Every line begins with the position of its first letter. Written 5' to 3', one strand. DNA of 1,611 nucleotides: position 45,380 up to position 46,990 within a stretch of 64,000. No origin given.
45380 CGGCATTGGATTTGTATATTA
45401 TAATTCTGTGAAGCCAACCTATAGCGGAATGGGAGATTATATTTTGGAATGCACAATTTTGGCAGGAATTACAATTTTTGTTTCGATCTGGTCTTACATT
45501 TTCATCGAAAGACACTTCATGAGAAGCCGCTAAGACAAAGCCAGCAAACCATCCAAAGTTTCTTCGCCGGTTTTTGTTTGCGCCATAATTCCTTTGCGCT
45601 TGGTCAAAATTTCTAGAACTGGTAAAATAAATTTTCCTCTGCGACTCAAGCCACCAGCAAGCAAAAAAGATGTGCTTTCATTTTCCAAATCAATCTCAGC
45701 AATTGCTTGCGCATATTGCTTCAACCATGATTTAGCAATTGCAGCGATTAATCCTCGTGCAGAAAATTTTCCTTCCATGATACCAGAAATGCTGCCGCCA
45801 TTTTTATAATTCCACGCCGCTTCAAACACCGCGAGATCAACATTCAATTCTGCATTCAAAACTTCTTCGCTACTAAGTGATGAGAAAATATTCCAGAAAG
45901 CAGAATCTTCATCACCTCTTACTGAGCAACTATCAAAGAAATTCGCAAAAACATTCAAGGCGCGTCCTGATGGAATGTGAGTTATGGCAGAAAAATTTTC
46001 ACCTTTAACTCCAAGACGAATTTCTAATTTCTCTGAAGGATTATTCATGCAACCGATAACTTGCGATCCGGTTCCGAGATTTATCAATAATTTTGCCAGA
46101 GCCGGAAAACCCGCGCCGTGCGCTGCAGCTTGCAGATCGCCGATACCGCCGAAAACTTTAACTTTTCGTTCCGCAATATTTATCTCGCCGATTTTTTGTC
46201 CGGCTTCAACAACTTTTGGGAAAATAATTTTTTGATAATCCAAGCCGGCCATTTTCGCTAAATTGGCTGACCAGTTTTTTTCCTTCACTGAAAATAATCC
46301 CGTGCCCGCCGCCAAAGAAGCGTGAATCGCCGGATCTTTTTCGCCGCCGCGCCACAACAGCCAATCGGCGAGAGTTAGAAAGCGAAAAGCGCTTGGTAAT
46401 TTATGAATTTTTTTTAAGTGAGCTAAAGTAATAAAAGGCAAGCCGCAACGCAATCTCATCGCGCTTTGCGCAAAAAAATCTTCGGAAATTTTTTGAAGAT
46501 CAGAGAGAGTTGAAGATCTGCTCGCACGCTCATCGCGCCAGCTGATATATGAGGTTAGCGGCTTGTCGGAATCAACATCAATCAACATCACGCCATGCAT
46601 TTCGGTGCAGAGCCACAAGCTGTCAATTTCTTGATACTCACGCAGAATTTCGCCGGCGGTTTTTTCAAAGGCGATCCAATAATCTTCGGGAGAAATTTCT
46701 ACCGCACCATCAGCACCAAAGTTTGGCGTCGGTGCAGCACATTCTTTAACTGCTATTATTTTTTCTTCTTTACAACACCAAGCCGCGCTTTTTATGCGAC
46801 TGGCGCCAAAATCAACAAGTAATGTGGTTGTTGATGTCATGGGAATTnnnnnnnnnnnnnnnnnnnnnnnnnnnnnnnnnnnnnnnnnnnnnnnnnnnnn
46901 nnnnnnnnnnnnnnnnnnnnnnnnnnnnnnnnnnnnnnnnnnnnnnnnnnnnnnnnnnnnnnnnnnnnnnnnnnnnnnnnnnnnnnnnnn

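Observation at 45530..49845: NeuB-like aldolase, SDR, dehydroquinate-synthase-like cyclase and FGGY kinase operon: a shikimate-like or carbasugar-type module in a glycan locus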

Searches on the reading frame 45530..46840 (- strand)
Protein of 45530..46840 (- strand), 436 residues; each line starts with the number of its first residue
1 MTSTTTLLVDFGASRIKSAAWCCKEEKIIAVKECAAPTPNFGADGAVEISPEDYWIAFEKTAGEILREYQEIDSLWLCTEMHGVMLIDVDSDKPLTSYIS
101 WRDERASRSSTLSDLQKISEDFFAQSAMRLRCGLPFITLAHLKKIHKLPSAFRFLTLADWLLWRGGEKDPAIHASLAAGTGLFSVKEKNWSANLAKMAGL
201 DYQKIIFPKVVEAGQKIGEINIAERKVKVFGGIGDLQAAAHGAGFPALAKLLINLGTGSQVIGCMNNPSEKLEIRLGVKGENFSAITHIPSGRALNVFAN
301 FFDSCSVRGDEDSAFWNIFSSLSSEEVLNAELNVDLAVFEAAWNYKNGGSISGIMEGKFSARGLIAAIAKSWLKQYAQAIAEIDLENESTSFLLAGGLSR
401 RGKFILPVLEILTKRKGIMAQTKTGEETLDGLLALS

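Call 3: search_protein_families(library=pfam, proteins=[window:45530-46840:-])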
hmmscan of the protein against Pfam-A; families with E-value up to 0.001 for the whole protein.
window:45530-46840:- (436 aa): 1 family
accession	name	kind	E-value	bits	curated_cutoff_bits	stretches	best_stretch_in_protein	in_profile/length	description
PF00370.27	FGGY_N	-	1.4e-21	77.7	28.8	1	7-241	3-244/245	FGGY family of carbohydrate kinases, N-terminal domain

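Call 4: search_protein_families(library=ncbifam, proteins=[window:45530-46840:-])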
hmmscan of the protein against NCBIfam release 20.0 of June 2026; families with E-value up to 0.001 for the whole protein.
window:45530-46840:- (436 aa): 7 families
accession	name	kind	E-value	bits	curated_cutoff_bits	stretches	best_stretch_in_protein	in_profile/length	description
TIGR01312.1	XylB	equivalog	1.5e-20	73.2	380.25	1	9-270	3-271/481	xylulokinase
TIGR01311.1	glycerol_kin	equivalog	1.7e-11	43.2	590.35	1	10-259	7-266/496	glycerol kinase GlpK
TIGR01314.1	gntK_FGGY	equivalog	3.3e-11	42.4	648.55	1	9-216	5-211/505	gluconokinase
NF008187.0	PRK10939.1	equivalog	8.3e-11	41.2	528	1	101-270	103-279/521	autoinducer-2 kinase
NF011601.0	PRK15027.1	equivalog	1.7e-07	30.1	912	1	47-259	41-257/484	xylulokinase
NF000756.0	PRK00047.1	subfamily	1.7e-07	29.9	498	1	41-260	40-271/502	glycerol kinase GlpK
TIGR02627.1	rhamnulo_kin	equivalog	0.00033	19.4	527.95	1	85-229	81-224/454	rhamnulokinase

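Call 49: search_protein_families(library=pfam, proteins=[window:45530-46840:-], max_evalue=1)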
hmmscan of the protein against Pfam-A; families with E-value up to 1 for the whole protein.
window:45530-46840:- (436 aa): 1 family
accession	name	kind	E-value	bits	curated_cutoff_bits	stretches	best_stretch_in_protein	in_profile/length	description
PF00370.27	FGGY_N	-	1.4e-21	77.7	28.8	1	7-241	3-244/245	FGGY family of carbohydrate kinases, N-terminal domain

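Call 69: search_solved_structures(query=window:45530-46840:-, max_evalue=0.001)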
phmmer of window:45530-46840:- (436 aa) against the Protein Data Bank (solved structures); distinct sequences matched with E-value up to 0.001: 9.
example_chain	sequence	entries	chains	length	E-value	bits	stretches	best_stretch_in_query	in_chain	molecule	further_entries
6ude_A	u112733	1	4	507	1.4e-06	30.6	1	41-260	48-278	Glycerol kinase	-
5vm1_A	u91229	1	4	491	3.6e-06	29.2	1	55-261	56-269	Xylulokinase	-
2itm_A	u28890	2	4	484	1.1e-05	27.7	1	48-259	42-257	Xylulose kinase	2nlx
4e1j_A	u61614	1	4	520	1.3e-05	27.3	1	38-258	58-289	Glycerol kinase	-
9lyu_B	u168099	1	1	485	0.00015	23.8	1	71-264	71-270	glycerol kinase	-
9lzi_A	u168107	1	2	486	0.00015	23.8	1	71-264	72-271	glycerol kinase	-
9lyu_A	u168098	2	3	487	0.00015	23.8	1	71-264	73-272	glycerol kinase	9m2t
9lyy_A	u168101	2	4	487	0.00015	23.8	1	71-264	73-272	glycerol kinase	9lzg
3gbt_A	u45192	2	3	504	0.00038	22.5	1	73-220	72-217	Gluconate kinase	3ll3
